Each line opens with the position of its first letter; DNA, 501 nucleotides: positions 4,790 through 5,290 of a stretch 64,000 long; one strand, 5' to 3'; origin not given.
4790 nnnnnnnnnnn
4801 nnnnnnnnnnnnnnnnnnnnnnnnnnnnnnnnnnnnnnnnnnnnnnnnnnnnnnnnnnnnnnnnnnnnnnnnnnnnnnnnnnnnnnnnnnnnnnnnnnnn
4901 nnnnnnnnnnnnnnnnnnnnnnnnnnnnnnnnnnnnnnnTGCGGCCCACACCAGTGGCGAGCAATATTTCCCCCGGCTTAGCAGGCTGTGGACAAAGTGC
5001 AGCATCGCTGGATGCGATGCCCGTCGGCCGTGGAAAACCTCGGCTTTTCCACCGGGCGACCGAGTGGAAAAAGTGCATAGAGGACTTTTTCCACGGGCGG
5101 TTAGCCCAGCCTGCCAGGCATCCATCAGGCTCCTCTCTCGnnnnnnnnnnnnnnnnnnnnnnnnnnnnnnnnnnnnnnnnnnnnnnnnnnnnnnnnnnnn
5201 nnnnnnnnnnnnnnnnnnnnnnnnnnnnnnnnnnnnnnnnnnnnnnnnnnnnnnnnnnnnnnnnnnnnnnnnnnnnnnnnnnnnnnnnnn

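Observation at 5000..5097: Structured 98-bp repeat embedded in frame in a condensation-domain gene (RPE-like), with a twin at 35231-35327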

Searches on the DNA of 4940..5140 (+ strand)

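Call 56: build_rna_model(alignment_id=A4)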
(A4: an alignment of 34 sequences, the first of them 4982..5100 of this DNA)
Model R1 built from alignment A4 (34 sequences, 120 columns); structure: RNAalifold consensus.
model positions 119; base pairs 31; branch points 2; effective number of sequences 1.03; information 0.59 bits per position. Calibrated on 0.2 Mb of random sequence (short: E-values are rough).
structure used (alignment columns):
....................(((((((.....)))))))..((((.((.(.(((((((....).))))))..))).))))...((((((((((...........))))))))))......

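Call 74: search_rna_families(source=window, start=4940, end=5140, threshold=evalue, max_evalue=10)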
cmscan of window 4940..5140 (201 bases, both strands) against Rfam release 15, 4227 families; matches with E-value up to 10: 3.
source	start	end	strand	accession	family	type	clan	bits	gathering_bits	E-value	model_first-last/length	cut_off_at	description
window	4994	5102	+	RF02889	Sr006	Gene; sRNA;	-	13.5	100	5.9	1-124/124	no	Pseudomonas sRNA 6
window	4985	5003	+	RF01834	fiv_FSE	Cis-reg; frameshift_element;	-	9.9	53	8.9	1-35/35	no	ribosomal frameshift site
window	5109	5126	-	RF01973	H19_2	Gene; lncRNA;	-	9.5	50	3.7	52-69/69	no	H19 conserved region 2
